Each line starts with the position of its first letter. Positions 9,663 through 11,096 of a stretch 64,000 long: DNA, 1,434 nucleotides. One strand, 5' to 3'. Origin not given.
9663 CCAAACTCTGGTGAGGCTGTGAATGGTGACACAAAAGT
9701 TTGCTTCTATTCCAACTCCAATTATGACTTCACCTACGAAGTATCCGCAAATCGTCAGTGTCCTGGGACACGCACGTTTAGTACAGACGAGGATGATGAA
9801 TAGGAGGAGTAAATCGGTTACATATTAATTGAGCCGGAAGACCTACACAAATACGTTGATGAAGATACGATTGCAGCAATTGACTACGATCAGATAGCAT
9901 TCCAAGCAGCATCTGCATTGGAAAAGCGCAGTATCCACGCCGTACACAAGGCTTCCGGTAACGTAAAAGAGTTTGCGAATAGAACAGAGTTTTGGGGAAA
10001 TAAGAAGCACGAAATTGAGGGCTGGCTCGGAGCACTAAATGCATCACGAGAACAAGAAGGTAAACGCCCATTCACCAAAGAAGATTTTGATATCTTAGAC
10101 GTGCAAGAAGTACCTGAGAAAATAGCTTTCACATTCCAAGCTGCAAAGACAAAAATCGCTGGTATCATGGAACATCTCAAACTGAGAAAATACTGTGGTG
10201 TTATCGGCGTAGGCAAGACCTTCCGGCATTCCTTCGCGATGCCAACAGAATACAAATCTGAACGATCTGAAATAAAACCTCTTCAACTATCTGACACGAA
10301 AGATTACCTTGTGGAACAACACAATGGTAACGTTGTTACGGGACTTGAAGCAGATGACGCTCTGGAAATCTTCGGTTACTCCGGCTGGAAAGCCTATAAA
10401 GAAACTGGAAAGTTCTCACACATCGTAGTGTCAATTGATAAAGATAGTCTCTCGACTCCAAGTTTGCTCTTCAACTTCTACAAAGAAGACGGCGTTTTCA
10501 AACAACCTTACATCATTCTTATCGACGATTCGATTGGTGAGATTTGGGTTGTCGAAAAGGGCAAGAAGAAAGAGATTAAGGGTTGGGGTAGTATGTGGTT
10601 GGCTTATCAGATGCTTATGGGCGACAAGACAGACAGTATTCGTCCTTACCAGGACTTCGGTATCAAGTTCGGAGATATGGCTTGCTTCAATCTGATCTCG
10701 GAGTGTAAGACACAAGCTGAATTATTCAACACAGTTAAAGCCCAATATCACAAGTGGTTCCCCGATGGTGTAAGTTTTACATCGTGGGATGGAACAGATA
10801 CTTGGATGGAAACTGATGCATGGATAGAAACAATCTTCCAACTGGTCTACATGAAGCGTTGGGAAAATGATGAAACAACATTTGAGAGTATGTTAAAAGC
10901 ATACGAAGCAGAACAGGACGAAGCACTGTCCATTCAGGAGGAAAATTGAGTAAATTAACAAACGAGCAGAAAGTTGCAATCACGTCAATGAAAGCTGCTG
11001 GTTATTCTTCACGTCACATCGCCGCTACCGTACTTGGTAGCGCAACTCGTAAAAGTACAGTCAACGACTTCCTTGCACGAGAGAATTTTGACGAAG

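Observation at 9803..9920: FEN/RNase H gene has no canonical start codon upstream of its conserved N-terminus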

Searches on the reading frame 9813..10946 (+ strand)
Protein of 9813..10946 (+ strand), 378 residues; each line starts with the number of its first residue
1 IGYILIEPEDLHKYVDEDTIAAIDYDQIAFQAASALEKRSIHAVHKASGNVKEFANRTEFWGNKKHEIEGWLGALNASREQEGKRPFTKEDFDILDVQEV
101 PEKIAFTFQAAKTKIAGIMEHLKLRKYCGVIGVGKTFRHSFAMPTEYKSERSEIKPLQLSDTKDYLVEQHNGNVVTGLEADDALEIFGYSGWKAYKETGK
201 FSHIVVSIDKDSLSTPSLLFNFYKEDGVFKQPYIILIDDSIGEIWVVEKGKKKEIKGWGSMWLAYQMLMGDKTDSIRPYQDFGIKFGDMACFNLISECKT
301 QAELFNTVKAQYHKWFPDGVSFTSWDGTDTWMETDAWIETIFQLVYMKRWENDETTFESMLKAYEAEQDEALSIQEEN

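Call 5: search_dna_similar(query=window:9813-10946:+, collection=phages, mode=protein, max_rows=40)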
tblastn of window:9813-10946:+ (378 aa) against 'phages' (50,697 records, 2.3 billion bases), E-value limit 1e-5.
Records with a match: 889; places in all: 895; records where one place covers at least 80% of the query: 811.
Best place of each record, by identity: 60-80% 133; <60% 756.
By first word of the organism name: Pseudomonas 232; Escherichia 218; Rheinheimera 115; Vibrio 69; Klebsiella 40; Acinetobacter 35; Erwinia 35; Campylobacter 25; Salmonella 21; Aeromonas 16; and 27 more.
By host as written in the record: Rheinheimera sp. BAL341 115; - 87; Pseudomonas aeruginosa 72; Escherichia coli 65; Escherichia coli K-12 MG1655 30; Pseudomonas aeruginosa PAO1 26; Campylobacter jejuni 23; Pseudomonas syringae pv. actinidiae 18; and 217 more.
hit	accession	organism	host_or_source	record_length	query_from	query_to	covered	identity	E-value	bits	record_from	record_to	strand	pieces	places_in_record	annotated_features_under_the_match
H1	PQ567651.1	Escherichia phage cardinal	Escherichia coli E008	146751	2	370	98%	79.4%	0e+0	582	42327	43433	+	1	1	hypothetical protein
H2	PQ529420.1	Escherichia phage Eryne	Escherichia coli UTI89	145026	2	370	98%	79.1%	0e+0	580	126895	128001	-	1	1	exonuclease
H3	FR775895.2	Escherichia phage phi92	Escherichia coli K92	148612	2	370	98%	79.1%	0e+0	580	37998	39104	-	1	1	PHI92_gene_085: Phi92_gp085 | PHI92_gene_084: ribosome_binding_site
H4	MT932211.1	Escherichia phage VEcB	Escherichia coli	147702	2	370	98%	79.1%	0e+0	580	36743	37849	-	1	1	exonuclease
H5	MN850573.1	Escherichia phage muut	Escherichia coli K-12 MG1655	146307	2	370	98%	79.1%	0e+0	580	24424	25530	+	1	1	putative exonuclease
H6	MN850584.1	Escherichia phage arall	Escherichia coli K-12 MG1655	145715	2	370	98%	79.1%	0e+0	580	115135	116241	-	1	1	putative exonuclease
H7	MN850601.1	Escherichia phage inny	Escherichia coli K-12 MG1655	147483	2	370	98%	79.1%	0e+0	580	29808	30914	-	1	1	putative exonuclease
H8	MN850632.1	Escherichia phage alia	Escherichia coli K-12 MG1655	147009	2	370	98%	79.1%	0e+0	580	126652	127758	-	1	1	putative exonuclease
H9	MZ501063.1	Escherichia phage EmilieFrey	Escherichia coli K-12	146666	2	370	98%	79.1%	0e+0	580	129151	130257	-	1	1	putative 5'-exonuclease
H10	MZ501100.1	Escherichia phage PaulScherrer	Escherichia coli K-12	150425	2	370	98%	79.1%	0e+0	580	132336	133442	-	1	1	putative 5'-exonuclease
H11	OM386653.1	Escherichia phage vB_EcoM_ESCO8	Escherichia coli APEC BEN3573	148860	2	370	98%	79.1%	0e+0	580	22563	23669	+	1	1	exonuclease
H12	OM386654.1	Escherichia phage vB_EcoM_ESCO9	Escherichia coli DH5a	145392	2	370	98%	79.1%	0e+0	580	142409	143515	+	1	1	exonuclease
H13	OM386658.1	Escherichia phage vB_EcoM_ESCO32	Escherichia coli DH5a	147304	2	370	98%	79.1%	0e+0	580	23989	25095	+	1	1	exonuclease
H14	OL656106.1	Salmonella phage UAB_1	Salmonella enterica subsp. enterica ...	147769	2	370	98%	79.1%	0e+0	580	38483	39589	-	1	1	hypothetical protein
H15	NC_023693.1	Escherichia phage phi92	Escherichia coli K92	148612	2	370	98%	79.1%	0e+0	580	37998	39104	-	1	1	PHI92_gene_085: Phi92_gp085 | PHI92_gene_084: ribosome_binding_site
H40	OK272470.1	Escherichia phage JLBYU50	Escherichia coli K-12 MG1655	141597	2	370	98%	79.1%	0e+0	578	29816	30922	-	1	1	putative 5'-exodeoxyribonuclease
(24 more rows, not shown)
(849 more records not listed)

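Call 6: search_protein_families(library=pfam, proteins=[window:9813-10946:+], max_evalue=0.1)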
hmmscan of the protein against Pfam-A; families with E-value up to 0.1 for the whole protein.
window:9813-10946:+ (378 aa): 0 families

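Call 7: search_protein_families(library=phrogs, proteins=[window:9813-10946:+], max_evalue=0.001)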
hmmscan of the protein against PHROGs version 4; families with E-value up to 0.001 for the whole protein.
window:9813-10946:+ (378 aa): 1 family
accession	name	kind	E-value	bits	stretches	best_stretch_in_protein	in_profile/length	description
phrog_107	-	DNA, RNA and nucleotide metabolism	5.3e-61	208.3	1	9-366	110-378/542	exonuclease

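Call 8: get_annotated_region(hit=H3, flank=1500)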
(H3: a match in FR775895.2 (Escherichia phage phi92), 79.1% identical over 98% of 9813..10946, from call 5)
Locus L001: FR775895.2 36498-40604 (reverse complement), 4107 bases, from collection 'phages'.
description: Enterobacteria phage phi92, complete genome.
organism: Escherichia phage phi92 (NCBI taxid 948870)
taxonomy: Viruses; Duplodnaviria; Heunggongvirae; Uroviricota; Caudoviricetes; Stephanstirmvirinae; Justusliebigvirus; Justusliebigvirus phi92
host: Escherichia coli K92; source: -; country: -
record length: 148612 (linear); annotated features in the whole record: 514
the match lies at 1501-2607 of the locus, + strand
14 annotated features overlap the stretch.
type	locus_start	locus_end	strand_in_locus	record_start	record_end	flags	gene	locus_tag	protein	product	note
regulatory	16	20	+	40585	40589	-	PHI92_gene_088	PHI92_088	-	ribosome_binding_site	rbs motif: GGAGG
CDS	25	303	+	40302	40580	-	PHI92_gene_088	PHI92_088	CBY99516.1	Phi92_gp088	hypothetical protein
regulatory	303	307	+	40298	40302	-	PHI92_gene_087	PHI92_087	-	ribosome_binding_site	rbs motif: AGGAG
CDS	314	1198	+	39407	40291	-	PHI92_gene_087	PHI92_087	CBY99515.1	Phi92_gp087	predicted RDGC like fold / DNA-binding; putative recombination-associated protein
regulatory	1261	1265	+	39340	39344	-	PHI92_gene_086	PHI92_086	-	ribosome_binding_site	rbs motif: AGGAG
CDS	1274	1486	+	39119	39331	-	PHI92_gene_086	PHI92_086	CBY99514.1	Phi92_gp086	conserved hypothetical protein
sig_peptide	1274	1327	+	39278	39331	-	PHI92_gene_086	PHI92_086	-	-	Signal predicted by SignalP 3.0 HMM (Signal peptide probability 1.000) with cleavage site probability 1.000 at residue ...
CDS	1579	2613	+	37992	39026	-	PHI92_gene_085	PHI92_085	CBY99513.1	Phi92_gp085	No RBS identified; weak Prodigal statistics; 60.7% sequence similarity to ADP02518.1: gp123 from Salmonella phage ...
regulatory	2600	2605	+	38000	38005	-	PHI92_gene_084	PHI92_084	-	ribosome_binding_site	rbs motif: AGGAGG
CDS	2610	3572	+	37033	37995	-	PHI92_gene_084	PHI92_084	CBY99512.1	Phi92_gp084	57.7% sequence similarity to ADP02523.1: gp128 from Salmonella phage PVP-SE1; 56.8% sequence similarity to ...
regulatory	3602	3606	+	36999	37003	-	PHI92_gene_083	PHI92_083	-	ribosome_binding_site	rbs motif: GGAGG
CDS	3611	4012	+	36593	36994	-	PHI92_gene_083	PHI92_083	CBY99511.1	Phi92_gp083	hypothetical protein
regulatory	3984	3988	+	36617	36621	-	PHI92_gene_082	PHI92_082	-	ribosome_binding_site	rbs motif: AGGAG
CDS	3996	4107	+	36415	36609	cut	PHI92_gene_082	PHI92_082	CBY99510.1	Phi92_gp082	hypothetical protein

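Call 9: get_annotated_region(hit=H5, flank=1500)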
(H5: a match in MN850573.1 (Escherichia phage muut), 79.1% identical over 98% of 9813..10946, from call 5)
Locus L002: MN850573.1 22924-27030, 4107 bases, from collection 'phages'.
description: Escherichia phage muut, complete genome.
organism: Escherichia phage muut (NCBI taxid 2696426)
taxonomy: Viruses; Duplodnaviria; Heunggongvirae; Uroviricota; Caudoviricetes; Stephanstirmvirinae; Justusliebigvirus; Justusliebigvirus muut
host: Escherichia coli K-12 MG1655; source: wastewater; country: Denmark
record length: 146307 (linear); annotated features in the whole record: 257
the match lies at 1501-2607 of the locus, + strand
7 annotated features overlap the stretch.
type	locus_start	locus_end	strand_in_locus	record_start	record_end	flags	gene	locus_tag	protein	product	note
CDS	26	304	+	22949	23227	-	-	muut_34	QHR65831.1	hypothetical protein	Hypothetical protein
CDS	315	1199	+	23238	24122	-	-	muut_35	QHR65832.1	putative exonuclease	PVOGs: VOG0239; putative exonuclease RdgC [Escherichia phage phAPEC8]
CDS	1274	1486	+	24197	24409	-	-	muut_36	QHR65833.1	hypothetical protein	PVOGs: VOG5285; Hypothetical protein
CDS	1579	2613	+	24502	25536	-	-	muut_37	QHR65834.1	putative exonuclease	PVOGs: VOG0028; putative exonuclease [Escherichia phage phAPEC8]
CDS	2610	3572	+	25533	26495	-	-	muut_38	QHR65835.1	hypothetical protein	PVOGs: VOG1255; Hypothetical protein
CDS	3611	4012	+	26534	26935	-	-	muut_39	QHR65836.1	hypothetical protein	PVOGs: VOG8995; Hypothetical protein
CDS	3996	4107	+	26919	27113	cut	-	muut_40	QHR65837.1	hypothetical protein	PVOGs: VOG5290; Hypothetical protein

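Call 13: find_related_loci(query=window:9813-10946:+, collection=viral_contigs, flank=1500)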
Query window:9813-10946:+ (378 aa) in viral_contigs; peptide patterns used: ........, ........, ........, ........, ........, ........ (x = any residue, [..] = any of these).
16 stretches matched a pattern; 15 encode a relative of the query (tblastn E <= 1e-3); 15 distinct loci.
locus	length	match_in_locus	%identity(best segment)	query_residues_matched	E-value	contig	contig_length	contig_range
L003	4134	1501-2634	99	1-378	0e+0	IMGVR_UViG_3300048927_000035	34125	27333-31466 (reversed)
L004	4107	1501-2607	79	2-370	0e+0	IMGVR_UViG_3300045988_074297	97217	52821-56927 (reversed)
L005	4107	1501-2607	79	2-370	0e+0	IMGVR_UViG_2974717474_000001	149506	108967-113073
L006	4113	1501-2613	78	1-371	0e+0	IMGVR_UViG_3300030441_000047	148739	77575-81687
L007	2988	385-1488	74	2-369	0e+0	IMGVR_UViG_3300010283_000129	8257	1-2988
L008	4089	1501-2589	75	7-369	0e+0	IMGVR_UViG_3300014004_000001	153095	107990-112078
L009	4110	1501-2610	63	2-365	2e-156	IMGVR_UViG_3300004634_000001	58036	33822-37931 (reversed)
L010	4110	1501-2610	61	2-365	1e-149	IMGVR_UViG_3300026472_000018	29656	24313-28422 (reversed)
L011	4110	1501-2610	61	2-365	2e-149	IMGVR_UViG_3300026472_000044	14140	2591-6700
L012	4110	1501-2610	61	2-365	1e-149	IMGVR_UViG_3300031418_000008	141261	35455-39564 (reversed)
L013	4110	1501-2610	61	2-365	1e-149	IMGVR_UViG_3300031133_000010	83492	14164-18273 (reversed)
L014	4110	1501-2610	61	2-365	1e-149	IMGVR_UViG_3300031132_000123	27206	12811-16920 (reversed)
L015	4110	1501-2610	61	2-365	7e-148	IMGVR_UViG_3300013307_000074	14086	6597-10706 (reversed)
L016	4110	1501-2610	61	2-365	7e-150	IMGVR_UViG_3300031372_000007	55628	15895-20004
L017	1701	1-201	99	312-378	7e-39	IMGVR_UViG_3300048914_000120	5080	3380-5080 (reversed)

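Call 15: search_dna_similar(query=window:9813-10946:+, collection=phages, mode=protein, max_rows=60, rows=spread)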
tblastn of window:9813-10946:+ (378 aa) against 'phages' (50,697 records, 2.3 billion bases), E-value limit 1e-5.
Records with a match: 889; places in all: 895; records where one place covers at least 80% of the query: 811.
Best place of each record, by identity: 60-80% 133; <60% 756.
By first word of the organism name: Pseudomonas 232; Escherichia 218; Rheinheimera 115; Vibrio 69; Klebsiella 40; Acinetobacter 35; Erwinia 35; Campylobacter 25; Salmonella 21; Aeromonas 16; and 27 more.
By host as written in the record: Rheinheimera sp. BAL341 115; - 87; Pseudomonas aeruginosa 72; Escherichia coli 65; Escherichia coli K-12 MG1655 30; Pseudomonas aeruginosa PAO1 26; Campylobacter jejuni 23; Pseudomonas syringae pv. actinidiae 18; and 217 more.
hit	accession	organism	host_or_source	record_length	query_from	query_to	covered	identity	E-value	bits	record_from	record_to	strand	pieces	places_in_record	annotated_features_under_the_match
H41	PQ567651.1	Escherichia phage cardinal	Escherichia coli E008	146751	2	370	98%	79.4%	0e+0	582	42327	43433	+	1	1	hypothetical protein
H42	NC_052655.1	Escherichia phage alia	Escherichia coli K-12 MG1655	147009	2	370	98%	79.1%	0e+0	580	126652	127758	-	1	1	putative exonuclease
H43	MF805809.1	Escherichia phage vB_EcoM_PHB05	shiga toxin-producing Escherichia coli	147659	2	370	98%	79.1%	0e+0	578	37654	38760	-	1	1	exonuclease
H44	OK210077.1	Serratia phage KKP_3264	Serratia fonticola KKP3084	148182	2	370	98%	79.1%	0e+0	578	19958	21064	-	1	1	hypothetical protein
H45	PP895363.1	Klebsiella phage FKP3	Klebsiella pneumoniae CG258-ST307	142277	1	371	98%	76.0%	6e-179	557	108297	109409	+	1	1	exonuclease | hypothetical protein (x2)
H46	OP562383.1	Acinetobacter phage vB_AbaM_ ABPW7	Acinetobacter sp.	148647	2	369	97%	74.5%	2e-170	532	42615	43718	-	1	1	putative exonuclease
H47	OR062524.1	Escherichia phage vB_EcoM_3A1_SA_NWU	Escherichia coli O177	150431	2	369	97%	74.5%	2e-170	532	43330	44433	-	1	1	putative exonuclease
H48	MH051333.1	Escherichia phage vB_EcoM-Ro121c4YLVW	Escherichia coli STEC O121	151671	2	369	97%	74.5%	2e-170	532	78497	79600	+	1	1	putative exonuclease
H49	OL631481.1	Escherichia phage ECML-183-2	Escherichia coli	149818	2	369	97%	74.2%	3e-170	532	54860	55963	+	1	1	putative exonuclease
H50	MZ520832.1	Salmonella phage SSBI34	Salmonella enterica subsp. enterica ...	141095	1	366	97%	44.0%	2e-86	291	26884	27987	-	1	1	putative exodeoxyribonuclease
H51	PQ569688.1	Klebsiella phage vB_Kpn_K54_rec2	Klebsiella pneumoniae K23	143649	1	362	96%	41.4%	4e-80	273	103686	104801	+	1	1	exonuclease | HNH endonuclease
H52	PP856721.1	Salmonella phage vB_SEnST11_KE22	Salmonella enterica subsp. enterica ...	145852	9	362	94%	41.7%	2e-77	265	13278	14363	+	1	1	exonuclease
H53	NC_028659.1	Klebsiella phage vB_KpnM_KB57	Klebsiella pneumoniae M-9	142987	9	362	94%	41.4%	2e-79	271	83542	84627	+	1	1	exonuclease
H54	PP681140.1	Enterobacter phage EC152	Enterobacter cloacae CEMTC2064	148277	9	362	94%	41.4%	6e-73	252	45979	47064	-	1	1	putative exodeoxyribonuclease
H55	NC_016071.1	Salmonella phage PVPSE1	Salmonella enteritidis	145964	9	362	94%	41.1%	1e-76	263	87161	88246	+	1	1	123: exonuclease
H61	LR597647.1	Escherichia phage rV5_ev147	-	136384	3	366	96%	39.2%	4e-76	261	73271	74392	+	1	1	putative exodeoxyribonuclease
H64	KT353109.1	Cronobacter phage PBES 02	Cronobacter sp.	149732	1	362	96%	39.0%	1e-71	248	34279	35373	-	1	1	putative exodeoxyribonuclease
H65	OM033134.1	Aeromonas phage phiA009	Aeromonas sp.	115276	9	377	98%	36.8%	9e-65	228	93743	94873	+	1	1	putative exodeoxyribonuclease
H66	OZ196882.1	Vibrio phage PS17B-2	Seawater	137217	15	367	93%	30.7%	3e-35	143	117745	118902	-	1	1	exonuclease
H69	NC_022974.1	Pseudomonas phage CHA_P1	Pseudomonas aeruginosa CHA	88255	18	362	91%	30.9%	2e-34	140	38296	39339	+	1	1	hypothetical protein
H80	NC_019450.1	Pseudomonas phage JG004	Pseudomonas aeruginosa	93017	17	361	91%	27.0%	4e-28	122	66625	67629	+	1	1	Putative exodeoxyribonuclease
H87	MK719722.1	Rheinheimera phage vB_RspM_Barba14A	Rheinheimera sp. BAL341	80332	17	361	91%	25.1%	2e-13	77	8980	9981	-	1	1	putative exodeoxyribonuclease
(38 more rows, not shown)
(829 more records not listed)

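Call 16: get_annotated_region(hit=H45, flank=400)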
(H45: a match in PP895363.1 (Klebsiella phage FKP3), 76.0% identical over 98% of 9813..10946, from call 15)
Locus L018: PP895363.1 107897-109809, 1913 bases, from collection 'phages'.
description: Klebsiella phage FKP3, complete genome.
organism: Klebsiella phage FKP3 (NCBI taxid 3231233)
taxonomy: Viruses; Duplodnaviria; Heunggongvirae; Uroviricota; Caudoviricetes; Stephanstirmvirinae; Justusliebigvirus
host: Klebsiella pneumoniae CG258-ST307; source: hospital wastewater; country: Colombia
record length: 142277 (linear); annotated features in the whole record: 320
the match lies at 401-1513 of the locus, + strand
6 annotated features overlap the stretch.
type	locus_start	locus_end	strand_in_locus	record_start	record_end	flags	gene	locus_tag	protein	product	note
CDS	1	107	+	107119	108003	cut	-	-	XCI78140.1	recombination-associated exonuclease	DNA, RNA and nucleotide metabolism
CDS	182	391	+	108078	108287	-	-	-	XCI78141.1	hypothetical protein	-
CDS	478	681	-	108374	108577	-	-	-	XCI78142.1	hypothetical protein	-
CDS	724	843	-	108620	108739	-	-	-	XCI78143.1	hypothetical protein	-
CDS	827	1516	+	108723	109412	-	-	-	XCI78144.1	exonuclease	DNA, RNA and nucleotide metabolism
CDS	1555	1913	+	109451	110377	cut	-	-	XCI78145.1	DNA polymerase exonuclease subunit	DNA, RNA and nucleotide metabolism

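Call 17: get_annotated_region(hit=H48, flank=400)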
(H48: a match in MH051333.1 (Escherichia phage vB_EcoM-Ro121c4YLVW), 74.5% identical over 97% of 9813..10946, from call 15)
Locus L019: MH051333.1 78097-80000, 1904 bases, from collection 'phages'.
description: Escherichia phage vB_EcoM-Ro121c4YLVW, complete genome.
organism: Escherichia phage vB_EcoM-Ro121c4YLVW (NCBI taxid 2144176)
taxonomy: Viruses; Duplodnaviria; Heunggongvirae; Uroviricota; Caudoviricetes; Stephanstirmvirinae; Phapecoctavirus; Phapecoctavirus Ro121c4YLVW
host: Escherichia coli STEC O121; source: liquid non-fecal compost; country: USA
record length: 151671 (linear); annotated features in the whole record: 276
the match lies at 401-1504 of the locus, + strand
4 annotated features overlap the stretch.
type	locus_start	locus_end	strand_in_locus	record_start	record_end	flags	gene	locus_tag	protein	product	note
CDS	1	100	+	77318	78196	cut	-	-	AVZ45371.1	putative exonuclease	putative exonuclease RdgC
CDS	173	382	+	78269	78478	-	-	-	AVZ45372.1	hypothetical protein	-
CDS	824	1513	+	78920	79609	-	-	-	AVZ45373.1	putative exonuclease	-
CDS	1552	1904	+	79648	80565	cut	-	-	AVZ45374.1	hypothetical protein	-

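Call 18: get_annotated_region(hit=H50, flank=400)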
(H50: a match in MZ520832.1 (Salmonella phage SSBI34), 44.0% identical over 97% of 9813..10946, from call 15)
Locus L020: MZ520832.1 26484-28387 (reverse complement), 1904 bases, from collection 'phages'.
description: Salmonella phage SSBI34, complete genome.
organism: Salmonella phage SSBI34 (NCBI taxid 2861009)
taxonomy: Viruses; Duplodnaviria; Heunggongvirae; Uroviricota; Caudoviricetes; Vequintavirinae
host: Salmonella enterica subsp. enterica serovar Typhimurium SE-BS17; source: -; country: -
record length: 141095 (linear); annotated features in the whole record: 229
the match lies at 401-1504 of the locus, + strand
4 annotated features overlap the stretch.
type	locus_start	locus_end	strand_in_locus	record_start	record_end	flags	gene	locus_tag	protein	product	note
CDS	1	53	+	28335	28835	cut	-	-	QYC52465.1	putative HNH endonuclease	putative HNH endonuclease [Cronobacter phage CR8] [Cronobacter phage CR8;Cronobacter phage PBES 02] Length=166 ...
CDS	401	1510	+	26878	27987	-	-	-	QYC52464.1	putative exodeoxyribonuclease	putative exodeoxyribonuclease [Cronobacter phagePBES 02] [Cronobacter phage PBES 02] Length=370 Score=603 Expect=0.0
CDS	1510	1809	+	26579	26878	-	-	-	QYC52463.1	hypothetical protein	hypothetical protein CR9_245 [Cronobacter phageCR9] [Cronobacter phage CR9] Length=96 Score=97.4 Expect=1.71e-24; ...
CDS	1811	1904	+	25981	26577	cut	-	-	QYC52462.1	hypothetical protein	hypothetical protein CR9_244 [Cronobacter phageCR9] [Cronobacter phage CR9] Length=202 Score=288 Expect=7.50e-97; ...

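Call 19: get_annotated_region(hit=H55, flank=400)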
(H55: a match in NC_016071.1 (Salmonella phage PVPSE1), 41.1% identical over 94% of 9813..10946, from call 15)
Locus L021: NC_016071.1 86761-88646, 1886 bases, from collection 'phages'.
description: Salmonella phage PVP-SE1, complete genome.
organism: Salmonella phage PVPSE1 (NCBI taxid 889338)
taxonomy: Viruses; Duplodnaviria; Heunggongvirae; Uroviricota; Caudoviricetes; Vequintavirinae; Seunavirus; Seunavirus PVPSE1
host: Salmonella enteritidis; source: -; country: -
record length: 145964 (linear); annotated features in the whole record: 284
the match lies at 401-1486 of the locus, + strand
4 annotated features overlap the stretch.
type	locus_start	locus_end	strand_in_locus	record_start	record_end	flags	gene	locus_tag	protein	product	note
CDS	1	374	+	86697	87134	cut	122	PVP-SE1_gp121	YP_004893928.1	HNH endonuclease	similar to YP_002003589.1 putative HNH endonuclease from Escherichia phage rv5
CDS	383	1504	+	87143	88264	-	123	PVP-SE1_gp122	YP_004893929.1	exonuclease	similar to YP_002003592.1 putative exodeoxyribonuclease from Escherichia phage rv5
CDS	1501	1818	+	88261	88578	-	124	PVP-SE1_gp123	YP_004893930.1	hypothetical protein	similar to YP_002003593.1 hypothetical protein rv5_gp091 from Escherichia phage rv5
CDS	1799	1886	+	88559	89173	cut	125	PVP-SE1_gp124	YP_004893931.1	hypothetical protein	similar to YP_002003594.1 hypothetical protein rv5_gp092 from Escherichia phage rv5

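Call 20: get_annotated_region(hit=H61, flank=400)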
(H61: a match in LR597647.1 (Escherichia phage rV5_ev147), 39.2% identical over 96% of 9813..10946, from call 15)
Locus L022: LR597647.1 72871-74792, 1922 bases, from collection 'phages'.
description: Escherichia phage rV5_ev147 genome assembly, chromosome: 1.
organism: Escherichia phage rV5_ev147 (NCBI taxid 2695843)
taxonomy: Viruses; Duplodnaviria; Heunggongvirae; Uroviricota; Caudoviricetes; Vequintavirinae; Vequintavirus
host: -; source: -; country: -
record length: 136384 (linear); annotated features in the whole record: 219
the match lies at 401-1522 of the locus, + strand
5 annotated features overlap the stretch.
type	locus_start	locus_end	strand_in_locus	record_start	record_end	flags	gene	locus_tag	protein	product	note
CDS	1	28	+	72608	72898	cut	-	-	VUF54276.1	Phage protein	-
CDS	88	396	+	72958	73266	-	-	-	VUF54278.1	Phage protein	-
CDS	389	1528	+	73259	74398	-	-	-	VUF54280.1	putative exodeoxyribonuclease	-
CDS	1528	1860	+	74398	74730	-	-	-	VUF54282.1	Phage protein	-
CDS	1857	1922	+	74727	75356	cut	-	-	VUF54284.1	EndoVII packaging and recombination endonuclease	-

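Call 21: get_annotated_region(hit=H64, flank=400)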
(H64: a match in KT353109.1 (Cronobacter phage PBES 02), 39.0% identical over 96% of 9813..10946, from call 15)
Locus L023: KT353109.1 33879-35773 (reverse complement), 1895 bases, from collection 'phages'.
description: Cronobacter phage PBES 02, complete genome.
organism: Cronobacter phage PBES 02 (NCBI taxid 1684115)
taxonomy: Viruses; Duplodnaviria; Heunggongvirae; Uroviricota; Caudoviricetes; Vequintavirinae; Certrevirus; Certrevirus PBES02
host: Cronobacter sp.; source: -; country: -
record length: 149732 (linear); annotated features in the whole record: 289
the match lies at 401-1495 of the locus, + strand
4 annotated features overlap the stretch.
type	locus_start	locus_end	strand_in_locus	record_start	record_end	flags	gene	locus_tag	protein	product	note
CDS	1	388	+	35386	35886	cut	-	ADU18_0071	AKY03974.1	putative HNH endonuclease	-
CDS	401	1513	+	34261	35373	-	-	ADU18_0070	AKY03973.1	putative exodeoxyribonuclease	-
CDS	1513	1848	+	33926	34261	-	-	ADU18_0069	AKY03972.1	hypothetical protein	-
CDS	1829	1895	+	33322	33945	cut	-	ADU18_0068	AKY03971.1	hypothetical protein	-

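Call 25: get_annotated_region(hit=H65, flank=400)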
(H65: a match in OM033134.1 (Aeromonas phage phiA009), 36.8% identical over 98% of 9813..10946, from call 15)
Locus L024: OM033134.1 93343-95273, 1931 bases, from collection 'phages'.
description: Aeromonas phage phiA009, complete genome.
organism: Aeromonas phage phiA009 (NCBI taxid 2904307)
taxonomy: Viruses; Duplodnaviria; Heunggongvirae; Uroviricota; Caudoviricetes; Plateaulakevirus
host: Aeromonas sp.; source: -; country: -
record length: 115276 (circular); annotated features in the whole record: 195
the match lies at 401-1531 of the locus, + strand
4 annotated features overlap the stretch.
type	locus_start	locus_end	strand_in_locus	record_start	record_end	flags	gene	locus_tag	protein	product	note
CDS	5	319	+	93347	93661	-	-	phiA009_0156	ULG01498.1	hypothetical protein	-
CDS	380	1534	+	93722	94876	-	-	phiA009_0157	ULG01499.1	putative exodeoxyribonuclease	-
CDS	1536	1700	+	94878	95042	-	-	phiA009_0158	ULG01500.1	hypothetical protein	-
CDS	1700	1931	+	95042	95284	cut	-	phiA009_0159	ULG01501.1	hypothetical protein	-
